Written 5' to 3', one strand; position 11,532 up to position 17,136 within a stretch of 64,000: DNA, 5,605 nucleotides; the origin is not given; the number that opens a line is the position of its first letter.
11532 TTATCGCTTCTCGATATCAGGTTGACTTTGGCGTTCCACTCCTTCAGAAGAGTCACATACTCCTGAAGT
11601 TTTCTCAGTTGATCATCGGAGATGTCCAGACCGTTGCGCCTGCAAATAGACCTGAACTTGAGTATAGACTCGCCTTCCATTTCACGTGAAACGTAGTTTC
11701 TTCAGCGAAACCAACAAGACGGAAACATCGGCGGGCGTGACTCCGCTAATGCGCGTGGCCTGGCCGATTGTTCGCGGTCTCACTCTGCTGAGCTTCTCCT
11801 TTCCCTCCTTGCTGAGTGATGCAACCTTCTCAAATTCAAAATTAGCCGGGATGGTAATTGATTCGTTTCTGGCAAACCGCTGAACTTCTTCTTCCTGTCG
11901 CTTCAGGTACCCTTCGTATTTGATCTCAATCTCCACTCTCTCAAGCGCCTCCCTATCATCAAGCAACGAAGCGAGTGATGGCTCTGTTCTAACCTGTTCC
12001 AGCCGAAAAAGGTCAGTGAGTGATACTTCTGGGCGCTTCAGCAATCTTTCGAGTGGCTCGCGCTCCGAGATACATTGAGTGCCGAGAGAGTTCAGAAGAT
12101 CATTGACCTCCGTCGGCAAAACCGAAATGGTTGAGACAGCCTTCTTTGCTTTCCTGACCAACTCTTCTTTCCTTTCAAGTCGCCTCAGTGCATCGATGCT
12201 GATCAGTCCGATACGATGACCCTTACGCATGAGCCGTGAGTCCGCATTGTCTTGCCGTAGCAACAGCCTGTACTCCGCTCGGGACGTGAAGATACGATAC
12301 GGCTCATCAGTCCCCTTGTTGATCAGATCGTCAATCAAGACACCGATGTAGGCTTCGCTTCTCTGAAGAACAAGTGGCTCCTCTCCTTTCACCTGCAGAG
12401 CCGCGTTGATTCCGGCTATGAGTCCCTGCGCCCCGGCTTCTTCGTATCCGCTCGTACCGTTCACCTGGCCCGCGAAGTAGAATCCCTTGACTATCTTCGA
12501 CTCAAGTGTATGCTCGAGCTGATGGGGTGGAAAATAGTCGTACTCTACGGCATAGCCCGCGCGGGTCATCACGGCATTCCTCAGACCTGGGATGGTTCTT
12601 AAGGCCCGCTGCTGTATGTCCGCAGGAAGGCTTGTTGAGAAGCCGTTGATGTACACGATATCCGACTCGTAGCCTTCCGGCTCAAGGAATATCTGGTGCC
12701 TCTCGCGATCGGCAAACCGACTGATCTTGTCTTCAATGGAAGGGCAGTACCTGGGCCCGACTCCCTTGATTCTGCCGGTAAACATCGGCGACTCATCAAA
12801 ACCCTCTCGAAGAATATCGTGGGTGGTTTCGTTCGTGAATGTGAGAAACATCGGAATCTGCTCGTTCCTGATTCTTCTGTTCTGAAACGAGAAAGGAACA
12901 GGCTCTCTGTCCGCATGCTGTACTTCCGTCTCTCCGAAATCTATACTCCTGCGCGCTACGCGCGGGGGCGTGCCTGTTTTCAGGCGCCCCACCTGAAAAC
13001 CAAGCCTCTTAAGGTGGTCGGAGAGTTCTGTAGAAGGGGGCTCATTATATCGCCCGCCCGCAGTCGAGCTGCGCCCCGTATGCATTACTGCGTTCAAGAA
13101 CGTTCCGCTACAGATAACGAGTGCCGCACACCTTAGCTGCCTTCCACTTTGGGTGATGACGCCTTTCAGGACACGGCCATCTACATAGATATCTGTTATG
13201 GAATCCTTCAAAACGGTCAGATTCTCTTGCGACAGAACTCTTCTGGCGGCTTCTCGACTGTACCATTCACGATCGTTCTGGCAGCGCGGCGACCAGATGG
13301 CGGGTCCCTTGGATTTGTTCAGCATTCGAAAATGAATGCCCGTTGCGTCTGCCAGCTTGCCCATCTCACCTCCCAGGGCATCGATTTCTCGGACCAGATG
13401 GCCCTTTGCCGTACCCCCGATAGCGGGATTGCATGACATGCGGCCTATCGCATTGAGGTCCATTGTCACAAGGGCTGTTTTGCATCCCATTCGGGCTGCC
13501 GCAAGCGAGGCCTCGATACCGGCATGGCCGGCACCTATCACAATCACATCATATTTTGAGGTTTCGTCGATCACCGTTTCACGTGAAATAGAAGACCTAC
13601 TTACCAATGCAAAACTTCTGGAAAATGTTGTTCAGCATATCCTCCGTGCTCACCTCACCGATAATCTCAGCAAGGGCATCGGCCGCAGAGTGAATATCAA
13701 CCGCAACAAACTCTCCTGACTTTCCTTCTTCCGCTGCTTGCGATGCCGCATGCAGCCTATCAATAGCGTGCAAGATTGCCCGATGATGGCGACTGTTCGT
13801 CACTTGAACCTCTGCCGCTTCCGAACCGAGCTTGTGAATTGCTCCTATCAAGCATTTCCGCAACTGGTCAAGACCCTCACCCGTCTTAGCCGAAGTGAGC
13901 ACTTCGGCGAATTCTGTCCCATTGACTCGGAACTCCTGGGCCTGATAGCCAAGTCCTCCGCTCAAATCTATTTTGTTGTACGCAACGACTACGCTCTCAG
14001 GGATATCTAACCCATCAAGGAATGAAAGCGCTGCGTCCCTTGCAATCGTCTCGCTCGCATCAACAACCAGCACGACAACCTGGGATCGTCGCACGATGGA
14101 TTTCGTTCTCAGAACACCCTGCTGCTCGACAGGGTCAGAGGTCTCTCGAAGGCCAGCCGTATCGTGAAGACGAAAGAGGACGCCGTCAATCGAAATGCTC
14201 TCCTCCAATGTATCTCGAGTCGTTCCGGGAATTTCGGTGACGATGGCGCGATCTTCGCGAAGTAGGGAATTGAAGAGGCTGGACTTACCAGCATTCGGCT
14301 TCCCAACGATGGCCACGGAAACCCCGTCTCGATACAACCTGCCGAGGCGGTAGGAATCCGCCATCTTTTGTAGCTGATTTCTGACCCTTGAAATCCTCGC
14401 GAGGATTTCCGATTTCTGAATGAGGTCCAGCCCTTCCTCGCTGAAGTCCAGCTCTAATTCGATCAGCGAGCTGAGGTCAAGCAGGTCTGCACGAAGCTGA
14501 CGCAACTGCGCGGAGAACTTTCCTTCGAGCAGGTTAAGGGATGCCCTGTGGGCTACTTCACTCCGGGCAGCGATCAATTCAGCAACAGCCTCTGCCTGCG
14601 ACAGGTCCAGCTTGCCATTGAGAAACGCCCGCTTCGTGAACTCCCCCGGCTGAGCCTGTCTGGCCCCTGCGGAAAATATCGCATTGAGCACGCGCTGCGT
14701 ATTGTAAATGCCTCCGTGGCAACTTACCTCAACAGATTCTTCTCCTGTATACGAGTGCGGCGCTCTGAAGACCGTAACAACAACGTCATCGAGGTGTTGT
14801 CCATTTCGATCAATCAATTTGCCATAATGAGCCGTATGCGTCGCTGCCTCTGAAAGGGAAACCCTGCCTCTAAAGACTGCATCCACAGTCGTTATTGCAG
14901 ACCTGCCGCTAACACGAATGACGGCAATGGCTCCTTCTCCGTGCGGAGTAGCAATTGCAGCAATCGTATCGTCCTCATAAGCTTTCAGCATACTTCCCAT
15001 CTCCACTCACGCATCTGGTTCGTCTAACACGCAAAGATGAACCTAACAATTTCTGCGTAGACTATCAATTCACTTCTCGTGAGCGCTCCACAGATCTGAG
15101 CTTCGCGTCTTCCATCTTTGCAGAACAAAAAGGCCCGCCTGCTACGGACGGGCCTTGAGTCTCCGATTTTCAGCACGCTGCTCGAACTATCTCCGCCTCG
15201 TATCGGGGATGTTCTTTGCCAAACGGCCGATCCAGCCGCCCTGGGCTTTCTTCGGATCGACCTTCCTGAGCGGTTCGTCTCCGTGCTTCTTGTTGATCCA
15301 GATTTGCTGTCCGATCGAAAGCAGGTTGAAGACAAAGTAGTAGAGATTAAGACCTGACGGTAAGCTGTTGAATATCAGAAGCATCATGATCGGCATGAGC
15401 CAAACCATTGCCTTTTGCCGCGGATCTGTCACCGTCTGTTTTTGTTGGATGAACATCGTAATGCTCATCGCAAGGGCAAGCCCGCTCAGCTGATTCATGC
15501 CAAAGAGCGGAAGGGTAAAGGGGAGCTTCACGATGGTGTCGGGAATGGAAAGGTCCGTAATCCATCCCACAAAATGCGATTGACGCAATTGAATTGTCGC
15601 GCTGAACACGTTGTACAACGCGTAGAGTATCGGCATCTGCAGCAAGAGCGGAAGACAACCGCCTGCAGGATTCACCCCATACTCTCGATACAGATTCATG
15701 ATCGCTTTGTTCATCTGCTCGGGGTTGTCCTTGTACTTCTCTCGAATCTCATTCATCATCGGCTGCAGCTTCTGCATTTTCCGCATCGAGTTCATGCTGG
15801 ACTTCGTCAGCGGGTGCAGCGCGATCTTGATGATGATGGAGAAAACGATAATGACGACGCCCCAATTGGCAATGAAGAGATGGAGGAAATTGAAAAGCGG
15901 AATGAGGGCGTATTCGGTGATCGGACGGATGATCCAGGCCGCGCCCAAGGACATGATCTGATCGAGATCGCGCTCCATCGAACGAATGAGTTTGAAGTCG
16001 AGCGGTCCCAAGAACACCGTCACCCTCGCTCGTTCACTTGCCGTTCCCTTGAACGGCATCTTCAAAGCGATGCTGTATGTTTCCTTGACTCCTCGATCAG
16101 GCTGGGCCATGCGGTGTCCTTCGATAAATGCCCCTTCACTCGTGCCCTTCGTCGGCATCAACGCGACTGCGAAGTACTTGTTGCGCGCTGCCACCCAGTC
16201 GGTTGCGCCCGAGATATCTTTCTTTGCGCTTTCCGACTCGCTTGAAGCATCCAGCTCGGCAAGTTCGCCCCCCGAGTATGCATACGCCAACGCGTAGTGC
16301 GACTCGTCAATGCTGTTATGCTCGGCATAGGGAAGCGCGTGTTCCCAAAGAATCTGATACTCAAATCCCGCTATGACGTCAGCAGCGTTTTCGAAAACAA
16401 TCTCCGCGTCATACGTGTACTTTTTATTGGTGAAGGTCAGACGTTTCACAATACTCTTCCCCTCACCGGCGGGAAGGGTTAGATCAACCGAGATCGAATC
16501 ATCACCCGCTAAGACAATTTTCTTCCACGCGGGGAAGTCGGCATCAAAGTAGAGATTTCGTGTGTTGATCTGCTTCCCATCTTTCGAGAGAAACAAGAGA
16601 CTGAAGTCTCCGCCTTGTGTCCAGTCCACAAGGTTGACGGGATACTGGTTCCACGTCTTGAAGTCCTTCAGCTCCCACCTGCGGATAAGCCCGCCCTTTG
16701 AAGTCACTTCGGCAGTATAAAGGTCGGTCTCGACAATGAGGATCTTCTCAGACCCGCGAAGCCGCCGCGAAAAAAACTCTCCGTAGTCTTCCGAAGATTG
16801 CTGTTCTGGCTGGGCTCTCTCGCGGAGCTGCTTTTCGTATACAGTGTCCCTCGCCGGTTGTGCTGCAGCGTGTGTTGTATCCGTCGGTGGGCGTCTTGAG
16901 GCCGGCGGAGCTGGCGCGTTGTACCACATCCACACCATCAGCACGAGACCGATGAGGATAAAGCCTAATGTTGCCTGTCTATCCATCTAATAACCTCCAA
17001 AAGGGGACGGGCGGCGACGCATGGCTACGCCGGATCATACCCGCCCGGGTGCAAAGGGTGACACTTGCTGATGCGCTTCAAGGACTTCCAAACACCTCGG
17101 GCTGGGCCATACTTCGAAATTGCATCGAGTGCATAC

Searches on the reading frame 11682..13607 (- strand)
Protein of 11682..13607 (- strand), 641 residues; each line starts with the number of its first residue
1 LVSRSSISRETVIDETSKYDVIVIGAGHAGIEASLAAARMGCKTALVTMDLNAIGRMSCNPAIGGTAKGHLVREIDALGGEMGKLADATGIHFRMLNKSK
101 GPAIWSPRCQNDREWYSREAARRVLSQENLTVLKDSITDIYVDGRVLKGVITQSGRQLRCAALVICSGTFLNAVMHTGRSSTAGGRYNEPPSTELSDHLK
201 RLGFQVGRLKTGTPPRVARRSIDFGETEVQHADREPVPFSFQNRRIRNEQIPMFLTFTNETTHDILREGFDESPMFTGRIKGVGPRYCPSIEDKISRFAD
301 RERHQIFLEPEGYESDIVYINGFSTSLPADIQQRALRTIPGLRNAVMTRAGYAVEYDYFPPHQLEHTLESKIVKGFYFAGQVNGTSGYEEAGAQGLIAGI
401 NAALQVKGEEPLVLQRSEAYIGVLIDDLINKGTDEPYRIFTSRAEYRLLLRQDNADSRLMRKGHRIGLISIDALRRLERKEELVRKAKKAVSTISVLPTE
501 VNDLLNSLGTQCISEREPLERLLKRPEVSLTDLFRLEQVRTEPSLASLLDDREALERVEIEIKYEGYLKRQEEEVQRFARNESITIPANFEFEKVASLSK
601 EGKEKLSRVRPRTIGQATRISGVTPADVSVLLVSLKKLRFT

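Call 69: search_protein_families(library=pfam, proteins=[window:11682-13607:-], max_evalue=0.0001)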
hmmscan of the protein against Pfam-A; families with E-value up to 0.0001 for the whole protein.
window:11682-13607:- (641 aa): 5 families
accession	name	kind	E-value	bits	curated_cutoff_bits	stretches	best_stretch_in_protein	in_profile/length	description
PF01134.28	GIDA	-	1.8e-163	544.6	22.1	1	20-410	1-391/391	Glucose inhibited division protein A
PF13932.14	SAM_GIDA_C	-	9.1e-25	86.7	27.1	1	576-632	1-57/57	tRNA modifying enzyme MnmG/GidA C-terminal helical bundle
PF21680.2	GIDA_C_1st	-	9.6e-17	62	24.7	1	474-572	4-96/96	tRNA modifying enzyme MnmG/GidA C-terminal helical domain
PF12831.13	FAD_oxidored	-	3.1e-10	40.4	27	1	20-239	1-206/416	FAD dependent oxidoreductase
PF07992.20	Pyr_redox_2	-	4.9e-07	29.9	26.1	1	19-170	1-110/291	Pyridine nucleotide-disulphide oxidoreductase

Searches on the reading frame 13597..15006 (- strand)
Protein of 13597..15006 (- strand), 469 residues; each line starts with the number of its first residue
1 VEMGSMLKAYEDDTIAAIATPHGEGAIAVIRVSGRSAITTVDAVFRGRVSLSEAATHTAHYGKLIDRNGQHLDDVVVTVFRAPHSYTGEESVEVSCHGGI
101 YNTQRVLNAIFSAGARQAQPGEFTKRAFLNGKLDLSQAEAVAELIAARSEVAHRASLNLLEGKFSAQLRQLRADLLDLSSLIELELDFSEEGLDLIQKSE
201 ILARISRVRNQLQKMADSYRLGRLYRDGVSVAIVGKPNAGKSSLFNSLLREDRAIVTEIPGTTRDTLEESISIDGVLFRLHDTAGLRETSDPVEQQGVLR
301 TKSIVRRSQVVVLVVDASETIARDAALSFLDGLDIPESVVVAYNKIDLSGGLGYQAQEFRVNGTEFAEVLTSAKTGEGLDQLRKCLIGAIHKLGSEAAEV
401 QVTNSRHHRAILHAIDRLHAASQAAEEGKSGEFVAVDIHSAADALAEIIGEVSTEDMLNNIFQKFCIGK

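Call 69: search_protein_families(library=pfam, proteins=[window:13597-15006:-], max_evalue=0.0001)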
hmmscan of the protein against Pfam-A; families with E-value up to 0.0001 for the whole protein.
window:13597-15006:- (469 aa): 5 families
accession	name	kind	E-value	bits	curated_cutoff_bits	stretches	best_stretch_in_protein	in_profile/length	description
PF12631.12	MnmE_helical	-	4.8e-51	174.3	40.1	1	135-466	1-211/211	MnmE helical domain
PF10396.14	TrmE_N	-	3.1e-43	147.1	29.8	1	14-132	1-117/117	GTP-binding protein TrmE N-terminus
PF01926.29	MMR_HSR1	-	5.9e-24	84.8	21.9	1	231-344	2-112/113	50S ribosome-binding GTPase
PF02421.24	FeoB_N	-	5.1e-14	52.5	27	1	230-384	2-154/156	Ferrous iron transport protein B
PF00350.29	Dynamin_N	-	1.2e-05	25.8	27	0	231-264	1-34/168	Dynamin family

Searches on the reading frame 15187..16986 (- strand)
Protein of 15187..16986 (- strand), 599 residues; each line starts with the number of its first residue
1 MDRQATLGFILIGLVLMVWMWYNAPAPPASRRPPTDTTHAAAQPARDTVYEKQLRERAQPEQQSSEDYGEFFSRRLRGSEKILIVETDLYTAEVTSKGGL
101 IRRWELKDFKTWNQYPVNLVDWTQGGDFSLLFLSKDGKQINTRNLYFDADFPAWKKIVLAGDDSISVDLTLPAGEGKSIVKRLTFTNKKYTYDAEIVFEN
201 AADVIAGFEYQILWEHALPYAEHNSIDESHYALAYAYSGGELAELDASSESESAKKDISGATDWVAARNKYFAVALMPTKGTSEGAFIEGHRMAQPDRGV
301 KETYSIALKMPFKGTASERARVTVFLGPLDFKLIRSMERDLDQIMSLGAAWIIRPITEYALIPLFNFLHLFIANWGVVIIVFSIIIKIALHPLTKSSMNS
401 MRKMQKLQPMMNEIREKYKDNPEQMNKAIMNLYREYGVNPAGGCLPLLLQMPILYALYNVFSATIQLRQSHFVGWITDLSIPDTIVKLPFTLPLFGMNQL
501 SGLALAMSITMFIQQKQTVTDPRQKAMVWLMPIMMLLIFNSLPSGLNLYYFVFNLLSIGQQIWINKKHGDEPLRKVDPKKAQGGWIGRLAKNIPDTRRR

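Call 69: search_protein_families(library=pfam, proteins=[window:15187-16986:-], max_evalue=0.0001)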
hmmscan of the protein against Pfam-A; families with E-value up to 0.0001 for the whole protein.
window:15187-16986:- (599 aa): 2 families
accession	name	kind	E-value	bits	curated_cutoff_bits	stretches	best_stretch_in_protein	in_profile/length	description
PF02096.25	60KD_IMP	-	1.1e-59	201.5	35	1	375-566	1-163/163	60Kd inner membrane protein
PF14849.12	YidC_periplas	-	1.1e-28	101.5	24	1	85-354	4-278/283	YidC periplasmic domain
